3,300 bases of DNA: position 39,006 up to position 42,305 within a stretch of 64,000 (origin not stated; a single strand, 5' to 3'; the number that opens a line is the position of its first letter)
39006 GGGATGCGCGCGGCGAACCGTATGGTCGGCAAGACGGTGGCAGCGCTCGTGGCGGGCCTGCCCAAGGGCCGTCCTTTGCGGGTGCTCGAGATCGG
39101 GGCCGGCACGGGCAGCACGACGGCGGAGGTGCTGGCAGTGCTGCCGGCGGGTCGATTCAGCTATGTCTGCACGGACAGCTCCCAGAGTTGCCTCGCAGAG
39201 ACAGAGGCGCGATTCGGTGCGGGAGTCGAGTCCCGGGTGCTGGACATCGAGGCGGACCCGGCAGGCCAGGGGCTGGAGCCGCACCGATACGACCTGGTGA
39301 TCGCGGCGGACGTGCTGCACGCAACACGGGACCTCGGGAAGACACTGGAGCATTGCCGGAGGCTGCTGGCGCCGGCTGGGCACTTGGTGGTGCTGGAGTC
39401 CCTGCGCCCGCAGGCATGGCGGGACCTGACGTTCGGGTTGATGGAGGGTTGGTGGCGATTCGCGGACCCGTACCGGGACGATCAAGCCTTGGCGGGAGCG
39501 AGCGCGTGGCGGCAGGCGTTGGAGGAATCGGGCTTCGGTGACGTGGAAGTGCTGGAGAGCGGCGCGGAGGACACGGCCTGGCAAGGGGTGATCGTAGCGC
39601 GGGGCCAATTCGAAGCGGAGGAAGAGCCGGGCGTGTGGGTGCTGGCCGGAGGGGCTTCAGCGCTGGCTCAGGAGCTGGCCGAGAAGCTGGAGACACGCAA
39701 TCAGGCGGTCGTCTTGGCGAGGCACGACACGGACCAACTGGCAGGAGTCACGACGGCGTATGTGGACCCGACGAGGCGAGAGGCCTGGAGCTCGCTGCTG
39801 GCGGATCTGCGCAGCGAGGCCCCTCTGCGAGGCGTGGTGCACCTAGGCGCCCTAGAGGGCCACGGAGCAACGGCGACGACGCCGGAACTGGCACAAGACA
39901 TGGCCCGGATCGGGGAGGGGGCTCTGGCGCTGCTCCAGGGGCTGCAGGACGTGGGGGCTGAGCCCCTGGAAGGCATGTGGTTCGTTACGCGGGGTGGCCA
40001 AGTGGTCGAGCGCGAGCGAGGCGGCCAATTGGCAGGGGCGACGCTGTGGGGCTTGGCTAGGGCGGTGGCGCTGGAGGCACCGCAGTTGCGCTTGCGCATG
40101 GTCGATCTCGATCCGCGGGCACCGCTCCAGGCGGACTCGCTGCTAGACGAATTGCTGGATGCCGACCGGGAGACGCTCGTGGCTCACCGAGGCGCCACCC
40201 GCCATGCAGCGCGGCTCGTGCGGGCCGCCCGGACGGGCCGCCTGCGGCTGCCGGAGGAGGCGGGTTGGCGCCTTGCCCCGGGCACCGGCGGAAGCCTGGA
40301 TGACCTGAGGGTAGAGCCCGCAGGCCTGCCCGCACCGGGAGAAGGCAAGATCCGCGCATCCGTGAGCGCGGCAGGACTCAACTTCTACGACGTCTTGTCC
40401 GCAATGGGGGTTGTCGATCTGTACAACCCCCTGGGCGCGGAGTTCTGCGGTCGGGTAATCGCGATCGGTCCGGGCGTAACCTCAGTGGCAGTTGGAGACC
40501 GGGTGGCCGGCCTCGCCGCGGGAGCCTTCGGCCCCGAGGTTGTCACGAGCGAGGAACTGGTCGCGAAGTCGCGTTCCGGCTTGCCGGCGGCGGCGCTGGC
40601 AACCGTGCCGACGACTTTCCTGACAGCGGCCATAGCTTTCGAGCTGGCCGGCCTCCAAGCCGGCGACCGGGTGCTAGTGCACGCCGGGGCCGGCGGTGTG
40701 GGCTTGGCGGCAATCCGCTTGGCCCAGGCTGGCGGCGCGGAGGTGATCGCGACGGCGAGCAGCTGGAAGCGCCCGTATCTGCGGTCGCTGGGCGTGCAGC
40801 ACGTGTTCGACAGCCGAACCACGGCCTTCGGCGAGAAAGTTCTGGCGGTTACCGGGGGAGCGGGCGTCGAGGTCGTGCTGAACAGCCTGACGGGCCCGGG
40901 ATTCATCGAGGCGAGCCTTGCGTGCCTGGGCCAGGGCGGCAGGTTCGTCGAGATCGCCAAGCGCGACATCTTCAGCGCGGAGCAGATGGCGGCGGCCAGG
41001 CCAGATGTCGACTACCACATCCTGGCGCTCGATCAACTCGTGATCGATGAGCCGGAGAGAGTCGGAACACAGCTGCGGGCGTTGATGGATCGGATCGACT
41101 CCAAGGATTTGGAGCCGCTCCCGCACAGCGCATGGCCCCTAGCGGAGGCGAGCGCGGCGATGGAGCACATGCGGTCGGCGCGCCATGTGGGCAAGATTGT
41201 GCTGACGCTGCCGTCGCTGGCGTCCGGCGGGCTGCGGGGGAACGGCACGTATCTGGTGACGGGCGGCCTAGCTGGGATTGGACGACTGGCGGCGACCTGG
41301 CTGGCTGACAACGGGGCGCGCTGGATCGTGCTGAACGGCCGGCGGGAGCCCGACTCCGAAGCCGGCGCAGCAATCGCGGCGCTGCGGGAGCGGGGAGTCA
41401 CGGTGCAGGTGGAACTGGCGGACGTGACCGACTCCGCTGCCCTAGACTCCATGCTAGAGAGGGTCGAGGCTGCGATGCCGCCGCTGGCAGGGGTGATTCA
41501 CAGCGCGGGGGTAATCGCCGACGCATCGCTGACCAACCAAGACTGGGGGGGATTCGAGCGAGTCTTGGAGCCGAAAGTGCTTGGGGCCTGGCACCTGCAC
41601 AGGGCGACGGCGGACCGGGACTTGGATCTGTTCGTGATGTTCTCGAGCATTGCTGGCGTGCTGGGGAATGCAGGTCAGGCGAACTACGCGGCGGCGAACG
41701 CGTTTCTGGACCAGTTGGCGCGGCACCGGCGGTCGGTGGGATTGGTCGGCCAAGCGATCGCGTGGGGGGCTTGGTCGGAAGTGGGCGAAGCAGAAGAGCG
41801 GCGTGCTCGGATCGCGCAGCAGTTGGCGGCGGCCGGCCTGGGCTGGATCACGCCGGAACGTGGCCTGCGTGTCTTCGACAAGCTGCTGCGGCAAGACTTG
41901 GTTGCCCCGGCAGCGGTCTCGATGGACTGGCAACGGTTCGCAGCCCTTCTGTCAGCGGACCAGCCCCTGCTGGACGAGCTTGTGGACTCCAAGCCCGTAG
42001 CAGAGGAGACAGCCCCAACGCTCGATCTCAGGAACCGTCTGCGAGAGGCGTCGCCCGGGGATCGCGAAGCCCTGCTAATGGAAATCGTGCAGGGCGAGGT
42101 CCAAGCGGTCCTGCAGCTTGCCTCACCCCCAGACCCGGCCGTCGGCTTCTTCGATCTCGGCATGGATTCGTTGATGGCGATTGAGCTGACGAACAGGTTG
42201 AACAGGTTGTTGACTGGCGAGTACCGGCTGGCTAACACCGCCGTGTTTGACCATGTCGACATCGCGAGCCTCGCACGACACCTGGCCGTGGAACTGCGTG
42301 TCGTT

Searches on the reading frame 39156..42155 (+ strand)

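Call 14: search_protein_families(library=pfam, proteins=[window:39156-42155:+], max_evalue=0.00001)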
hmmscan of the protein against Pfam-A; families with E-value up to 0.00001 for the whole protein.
window:39156-42155:+ (1000 aa): 9 families
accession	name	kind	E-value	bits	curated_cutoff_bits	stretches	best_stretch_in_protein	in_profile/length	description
PF08659.16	KR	-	6.2e-66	222.2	22.6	1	697-875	1-180/180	KR domain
PF13602.12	ADH_zinc_N_2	-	1.3e-26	94.6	27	1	545-683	1-134/134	Zinc-binding dehydrogenase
PF00106.31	adh_short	-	7.6e-18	65.1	26.6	1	700-857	4-162/195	short chain dehydrogenase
PF00107.32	ADH_zinc_N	-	6.7e-17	62.1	31.8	1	514-601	1-89/129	Zinc-binding dehydrogenase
PF13561.12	adh_short_C2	-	5.1e-12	46.3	27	1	706-856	6-155/236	Enoyl-(Acyl carrier protein) reductase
PF08242.18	Methyltransf_12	-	1.5e-10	42.1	30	1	2-77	22-98/98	Methyltransferase domain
PF13489.12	Methyltransf_23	-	3.2e-08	33.9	27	1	33-131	76-163/164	Methyltransferase domain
PF08240.17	ADH_N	-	9.6e-08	32.7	23.5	1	396-451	2-61/104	Alcohol dehydrogenase GroES-like domain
PF01370.27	Epimerase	-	4.5e-07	30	20.9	0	700-840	2-123/240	NAD dependent epimerase/dehydratase family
